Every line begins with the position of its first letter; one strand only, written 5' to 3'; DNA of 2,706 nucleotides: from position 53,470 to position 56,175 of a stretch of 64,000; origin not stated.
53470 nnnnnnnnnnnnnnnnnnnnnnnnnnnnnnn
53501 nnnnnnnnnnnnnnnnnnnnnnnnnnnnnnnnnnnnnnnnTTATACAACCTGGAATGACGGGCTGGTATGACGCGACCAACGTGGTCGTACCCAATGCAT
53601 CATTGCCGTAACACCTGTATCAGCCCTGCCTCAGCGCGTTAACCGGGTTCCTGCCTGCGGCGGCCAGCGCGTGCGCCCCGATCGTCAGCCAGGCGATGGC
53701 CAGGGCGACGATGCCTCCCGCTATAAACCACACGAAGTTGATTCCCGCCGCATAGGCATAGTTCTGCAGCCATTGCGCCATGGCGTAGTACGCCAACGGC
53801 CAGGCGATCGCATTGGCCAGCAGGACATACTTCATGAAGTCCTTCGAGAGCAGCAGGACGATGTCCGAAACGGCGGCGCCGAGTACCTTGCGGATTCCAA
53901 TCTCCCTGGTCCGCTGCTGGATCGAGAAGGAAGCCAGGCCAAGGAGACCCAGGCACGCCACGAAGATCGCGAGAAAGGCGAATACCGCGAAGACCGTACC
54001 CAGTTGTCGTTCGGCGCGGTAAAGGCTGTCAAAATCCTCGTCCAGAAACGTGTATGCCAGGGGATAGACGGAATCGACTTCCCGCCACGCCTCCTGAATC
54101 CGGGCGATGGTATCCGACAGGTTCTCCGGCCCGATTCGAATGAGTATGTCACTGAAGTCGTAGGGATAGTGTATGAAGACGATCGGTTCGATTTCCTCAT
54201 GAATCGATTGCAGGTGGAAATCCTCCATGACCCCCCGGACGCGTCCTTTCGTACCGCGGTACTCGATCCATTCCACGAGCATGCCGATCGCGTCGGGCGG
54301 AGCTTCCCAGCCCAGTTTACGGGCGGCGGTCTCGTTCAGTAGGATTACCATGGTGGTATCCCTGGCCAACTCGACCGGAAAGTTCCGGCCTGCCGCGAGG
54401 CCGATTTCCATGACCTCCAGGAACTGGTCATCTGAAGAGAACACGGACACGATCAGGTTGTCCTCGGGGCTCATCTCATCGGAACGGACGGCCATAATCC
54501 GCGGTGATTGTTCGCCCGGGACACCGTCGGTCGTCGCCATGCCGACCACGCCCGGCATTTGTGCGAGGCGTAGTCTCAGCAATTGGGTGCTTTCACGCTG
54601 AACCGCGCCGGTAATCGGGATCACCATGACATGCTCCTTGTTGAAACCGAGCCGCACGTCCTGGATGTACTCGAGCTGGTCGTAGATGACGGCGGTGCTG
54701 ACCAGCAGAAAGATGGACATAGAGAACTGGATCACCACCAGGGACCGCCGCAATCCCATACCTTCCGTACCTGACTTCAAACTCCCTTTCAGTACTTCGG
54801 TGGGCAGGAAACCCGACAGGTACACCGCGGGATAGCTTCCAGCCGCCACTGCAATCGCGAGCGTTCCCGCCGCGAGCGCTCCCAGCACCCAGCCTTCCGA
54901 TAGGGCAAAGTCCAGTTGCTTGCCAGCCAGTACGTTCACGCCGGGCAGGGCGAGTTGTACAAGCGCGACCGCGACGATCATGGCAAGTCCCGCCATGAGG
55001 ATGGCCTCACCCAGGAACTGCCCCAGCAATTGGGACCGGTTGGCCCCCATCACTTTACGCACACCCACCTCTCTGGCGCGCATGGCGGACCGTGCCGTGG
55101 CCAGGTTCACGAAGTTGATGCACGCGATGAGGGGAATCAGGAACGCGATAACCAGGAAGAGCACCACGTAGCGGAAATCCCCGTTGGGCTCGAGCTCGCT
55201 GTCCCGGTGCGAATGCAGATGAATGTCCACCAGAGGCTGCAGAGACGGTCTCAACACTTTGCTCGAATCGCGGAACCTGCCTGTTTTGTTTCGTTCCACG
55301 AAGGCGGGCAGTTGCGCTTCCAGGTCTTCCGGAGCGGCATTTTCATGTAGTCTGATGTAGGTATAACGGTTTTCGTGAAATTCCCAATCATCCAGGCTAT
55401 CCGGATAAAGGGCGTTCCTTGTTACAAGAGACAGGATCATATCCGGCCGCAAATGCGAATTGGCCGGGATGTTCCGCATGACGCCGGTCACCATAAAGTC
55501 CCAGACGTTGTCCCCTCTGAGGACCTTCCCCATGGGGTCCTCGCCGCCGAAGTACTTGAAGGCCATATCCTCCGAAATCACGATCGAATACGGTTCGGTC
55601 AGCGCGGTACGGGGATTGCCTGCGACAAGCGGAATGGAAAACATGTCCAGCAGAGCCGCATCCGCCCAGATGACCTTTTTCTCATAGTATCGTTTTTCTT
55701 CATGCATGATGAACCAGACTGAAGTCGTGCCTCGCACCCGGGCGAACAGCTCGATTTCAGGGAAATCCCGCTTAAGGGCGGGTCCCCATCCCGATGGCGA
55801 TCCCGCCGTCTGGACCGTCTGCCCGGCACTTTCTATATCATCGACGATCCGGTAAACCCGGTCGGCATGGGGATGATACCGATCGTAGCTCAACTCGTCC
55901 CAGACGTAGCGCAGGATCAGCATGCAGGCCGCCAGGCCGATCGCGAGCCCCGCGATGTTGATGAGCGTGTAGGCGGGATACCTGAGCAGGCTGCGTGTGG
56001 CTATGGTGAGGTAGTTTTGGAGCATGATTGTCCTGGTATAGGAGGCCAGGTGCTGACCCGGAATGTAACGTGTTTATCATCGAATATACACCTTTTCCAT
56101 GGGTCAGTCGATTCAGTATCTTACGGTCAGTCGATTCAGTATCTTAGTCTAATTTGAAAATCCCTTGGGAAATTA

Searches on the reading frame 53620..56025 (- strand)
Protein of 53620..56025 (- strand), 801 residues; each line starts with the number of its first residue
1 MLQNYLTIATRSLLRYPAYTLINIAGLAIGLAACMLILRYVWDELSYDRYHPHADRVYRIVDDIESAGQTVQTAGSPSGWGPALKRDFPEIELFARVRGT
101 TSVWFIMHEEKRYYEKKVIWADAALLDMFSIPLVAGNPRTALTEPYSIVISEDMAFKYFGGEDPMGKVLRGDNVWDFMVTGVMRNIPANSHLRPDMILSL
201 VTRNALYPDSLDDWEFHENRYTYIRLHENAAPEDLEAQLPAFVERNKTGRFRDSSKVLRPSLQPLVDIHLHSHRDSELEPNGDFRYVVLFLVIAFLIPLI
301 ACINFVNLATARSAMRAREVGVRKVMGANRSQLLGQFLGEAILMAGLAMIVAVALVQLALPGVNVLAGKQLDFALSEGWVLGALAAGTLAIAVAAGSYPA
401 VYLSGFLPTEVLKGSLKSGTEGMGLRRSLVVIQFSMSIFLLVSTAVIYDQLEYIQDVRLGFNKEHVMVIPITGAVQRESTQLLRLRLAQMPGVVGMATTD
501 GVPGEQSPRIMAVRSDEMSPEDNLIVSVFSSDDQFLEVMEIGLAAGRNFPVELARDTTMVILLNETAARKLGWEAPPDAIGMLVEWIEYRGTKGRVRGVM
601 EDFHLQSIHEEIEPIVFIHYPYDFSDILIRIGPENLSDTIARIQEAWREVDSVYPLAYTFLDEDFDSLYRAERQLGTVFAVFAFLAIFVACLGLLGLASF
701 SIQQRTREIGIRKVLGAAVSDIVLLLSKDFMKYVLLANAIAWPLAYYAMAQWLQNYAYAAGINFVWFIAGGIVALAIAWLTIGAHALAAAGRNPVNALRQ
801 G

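Call 49: search_protein_families(library=pfam, max_evalue=0.001, proteins=[window:53620-56025:-])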
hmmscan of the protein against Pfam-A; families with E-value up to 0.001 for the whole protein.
window:53620-56025:- (801 aa): 2 families
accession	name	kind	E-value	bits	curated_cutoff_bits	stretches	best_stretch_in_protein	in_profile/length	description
PF12704.14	MacB_PCD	-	1.2e-29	104.5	27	2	20-240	1-205/207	MacB-like periplasmic core domain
PF02687.27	FtsX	-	1.7e-19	70.5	25.5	2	681-794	2-120/120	FtsX-like permease C-terminal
